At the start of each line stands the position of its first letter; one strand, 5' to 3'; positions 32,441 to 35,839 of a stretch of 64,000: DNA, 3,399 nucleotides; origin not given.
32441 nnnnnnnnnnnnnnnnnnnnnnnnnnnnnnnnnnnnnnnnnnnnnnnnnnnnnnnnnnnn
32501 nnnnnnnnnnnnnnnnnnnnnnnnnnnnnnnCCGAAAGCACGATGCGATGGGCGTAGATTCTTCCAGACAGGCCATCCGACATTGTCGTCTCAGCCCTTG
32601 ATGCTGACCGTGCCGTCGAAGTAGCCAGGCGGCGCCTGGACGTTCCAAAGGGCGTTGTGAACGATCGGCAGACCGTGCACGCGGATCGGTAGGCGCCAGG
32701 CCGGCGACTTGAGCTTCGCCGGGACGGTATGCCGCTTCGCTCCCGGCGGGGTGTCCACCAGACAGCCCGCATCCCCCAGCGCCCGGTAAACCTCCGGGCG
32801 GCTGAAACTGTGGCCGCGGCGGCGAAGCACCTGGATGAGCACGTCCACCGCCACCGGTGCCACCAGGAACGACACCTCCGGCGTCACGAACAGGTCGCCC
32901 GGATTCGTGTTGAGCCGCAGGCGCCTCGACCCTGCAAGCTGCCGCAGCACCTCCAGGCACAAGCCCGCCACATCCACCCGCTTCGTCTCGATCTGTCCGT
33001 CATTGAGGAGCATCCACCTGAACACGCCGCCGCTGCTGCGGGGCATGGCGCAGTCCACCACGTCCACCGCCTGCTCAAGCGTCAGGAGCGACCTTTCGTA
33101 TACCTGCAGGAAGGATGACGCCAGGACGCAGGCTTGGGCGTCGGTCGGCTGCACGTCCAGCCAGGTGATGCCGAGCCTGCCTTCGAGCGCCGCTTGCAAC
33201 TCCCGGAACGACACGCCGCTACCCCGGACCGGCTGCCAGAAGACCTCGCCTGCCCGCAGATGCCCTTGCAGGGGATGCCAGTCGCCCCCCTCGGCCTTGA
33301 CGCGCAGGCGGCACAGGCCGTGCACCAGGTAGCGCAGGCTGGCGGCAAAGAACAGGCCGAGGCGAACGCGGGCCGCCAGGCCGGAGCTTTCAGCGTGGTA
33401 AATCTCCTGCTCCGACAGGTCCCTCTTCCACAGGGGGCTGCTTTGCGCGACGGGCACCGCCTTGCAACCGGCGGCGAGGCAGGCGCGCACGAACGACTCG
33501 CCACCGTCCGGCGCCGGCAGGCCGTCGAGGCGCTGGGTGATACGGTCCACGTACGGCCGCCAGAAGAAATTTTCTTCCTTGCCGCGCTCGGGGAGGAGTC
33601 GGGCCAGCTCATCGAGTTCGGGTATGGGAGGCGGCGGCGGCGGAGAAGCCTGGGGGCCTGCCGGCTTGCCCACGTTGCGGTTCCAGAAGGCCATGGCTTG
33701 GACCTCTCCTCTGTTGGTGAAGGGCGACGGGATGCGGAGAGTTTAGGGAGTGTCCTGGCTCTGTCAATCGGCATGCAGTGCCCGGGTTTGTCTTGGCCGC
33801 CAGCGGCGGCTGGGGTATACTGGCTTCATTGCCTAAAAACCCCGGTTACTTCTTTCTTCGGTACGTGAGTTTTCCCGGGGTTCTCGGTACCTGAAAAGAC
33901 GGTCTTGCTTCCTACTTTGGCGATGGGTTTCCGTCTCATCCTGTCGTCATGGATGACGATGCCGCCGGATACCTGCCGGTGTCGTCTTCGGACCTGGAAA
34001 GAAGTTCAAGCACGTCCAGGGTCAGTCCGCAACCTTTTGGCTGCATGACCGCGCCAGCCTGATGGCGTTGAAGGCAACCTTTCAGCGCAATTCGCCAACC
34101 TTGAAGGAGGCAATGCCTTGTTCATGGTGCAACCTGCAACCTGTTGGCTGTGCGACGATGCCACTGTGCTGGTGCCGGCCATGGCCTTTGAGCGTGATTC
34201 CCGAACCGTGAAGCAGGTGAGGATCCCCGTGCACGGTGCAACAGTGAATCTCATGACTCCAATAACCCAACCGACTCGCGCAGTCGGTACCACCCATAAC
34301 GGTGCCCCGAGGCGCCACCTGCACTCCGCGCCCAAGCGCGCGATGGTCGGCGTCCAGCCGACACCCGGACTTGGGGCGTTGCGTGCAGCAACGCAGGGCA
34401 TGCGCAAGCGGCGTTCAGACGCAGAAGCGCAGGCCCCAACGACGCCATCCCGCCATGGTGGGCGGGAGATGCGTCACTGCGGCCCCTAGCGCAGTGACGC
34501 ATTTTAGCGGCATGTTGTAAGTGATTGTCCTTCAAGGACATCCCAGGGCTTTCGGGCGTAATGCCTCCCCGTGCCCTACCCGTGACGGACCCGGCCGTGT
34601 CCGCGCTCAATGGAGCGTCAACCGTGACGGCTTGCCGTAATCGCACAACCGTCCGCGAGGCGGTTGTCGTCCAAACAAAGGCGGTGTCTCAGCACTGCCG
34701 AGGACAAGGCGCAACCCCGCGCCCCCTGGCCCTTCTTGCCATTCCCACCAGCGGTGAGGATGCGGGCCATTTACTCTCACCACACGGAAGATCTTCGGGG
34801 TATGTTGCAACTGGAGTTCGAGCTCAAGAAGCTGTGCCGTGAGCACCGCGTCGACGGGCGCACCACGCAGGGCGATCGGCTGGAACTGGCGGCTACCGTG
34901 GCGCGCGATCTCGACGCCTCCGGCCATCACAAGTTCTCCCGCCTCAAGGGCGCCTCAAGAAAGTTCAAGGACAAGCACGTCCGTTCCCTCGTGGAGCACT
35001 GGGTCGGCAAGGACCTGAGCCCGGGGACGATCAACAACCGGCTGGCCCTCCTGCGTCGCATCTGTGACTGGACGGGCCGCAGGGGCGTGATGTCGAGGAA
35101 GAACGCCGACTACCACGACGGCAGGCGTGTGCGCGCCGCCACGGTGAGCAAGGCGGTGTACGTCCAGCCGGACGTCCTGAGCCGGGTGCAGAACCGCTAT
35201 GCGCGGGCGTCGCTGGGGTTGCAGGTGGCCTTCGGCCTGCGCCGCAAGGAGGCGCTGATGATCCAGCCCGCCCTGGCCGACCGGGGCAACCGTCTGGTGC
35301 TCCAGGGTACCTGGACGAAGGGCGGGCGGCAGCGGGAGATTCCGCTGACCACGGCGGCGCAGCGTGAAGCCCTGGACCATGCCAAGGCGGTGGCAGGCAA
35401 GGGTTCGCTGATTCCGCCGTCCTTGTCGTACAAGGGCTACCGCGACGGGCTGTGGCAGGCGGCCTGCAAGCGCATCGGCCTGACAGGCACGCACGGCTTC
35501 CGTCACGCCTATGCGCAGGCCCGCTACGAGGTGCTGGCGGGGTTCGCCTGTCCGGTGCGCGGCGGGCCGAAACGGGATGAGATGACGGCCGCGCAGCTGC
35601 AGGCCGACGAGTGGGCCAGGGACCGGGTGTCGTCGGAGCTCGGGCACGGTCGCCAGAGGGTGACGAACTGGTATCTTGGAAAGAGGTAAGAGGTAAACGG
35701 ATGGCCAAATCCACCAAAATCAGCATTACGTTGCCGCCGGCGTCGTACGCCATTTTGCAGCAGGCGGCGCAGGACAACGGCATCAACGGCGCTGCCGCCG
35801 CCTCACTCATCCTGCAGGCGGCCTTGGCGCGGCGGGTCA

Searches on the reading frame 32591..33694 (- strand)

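Call 3: search_protein_families(library=pfam, proteins=[window:32591-33694:-], max_evalue=0.01)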
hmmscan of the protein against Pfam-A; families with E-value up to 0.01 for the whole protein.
window:32591-33694:- (367 aa): 0 families

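Call 4: search_protein_families(library=padloc, proteins=[window:32591-33694:-], max_evalue=0.01)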
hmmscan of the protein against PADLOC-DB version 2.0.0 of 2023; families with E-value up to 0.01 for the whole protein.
window:32591-33694:- (367 aa): 0 families

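Call 5: search_protein_families(library=ncbifam, proteins=[window:32591-33694:-], max_evalue=0.01)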
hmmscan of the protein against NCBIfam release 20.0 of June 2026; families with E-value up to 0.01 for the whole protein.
window:32591-33694:- (367 aa): 1 family
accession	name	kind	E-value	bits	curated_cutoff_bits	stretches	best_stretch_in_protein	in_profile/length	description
NF041494.1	MobH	equivalog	0.0023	16.9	200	1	236-296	234-294/340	MobH family relaxase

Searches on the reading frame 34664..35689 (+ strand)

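Call 3: search_protein_families(library=pfam, proteins=[window:34664-35689:+], max_evalue=0.01)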
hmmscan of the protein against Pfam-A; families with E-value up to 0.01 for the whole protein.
window:34664-35689:+ (341 aa): 3 families
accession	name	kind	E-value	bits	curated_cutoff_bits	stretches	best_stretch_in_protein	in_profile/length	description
PF12835.12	Integrase_1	-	2.1e-09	37.9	23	1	174-285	27-148/149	Integrase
PF12834.13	Phage_int_SAM_2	-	4.6e-08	33.9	22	1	47-140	1-88/91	Phage integrase, N-terminal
PF00589.27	Phage_integrase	-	0.0012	19.1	27.1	0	179-285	23-138/172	Phage integrase family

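Call 5: search_protein_families(library=ncbifam, proteins=[window:34664-35689:+], max_evalue=0.01)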
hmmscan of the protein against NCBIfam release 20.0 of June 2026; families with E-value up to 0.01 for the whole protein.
window:34664-35689:+ (341 aa): 1 family
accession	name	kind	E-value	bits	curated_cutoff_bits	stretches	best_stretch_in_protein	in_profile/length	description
TIGR02224.1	recomb_XerC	equivalog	0.00051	19.5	335.15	1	97-234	40-182/295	tyrosine recombinase XerC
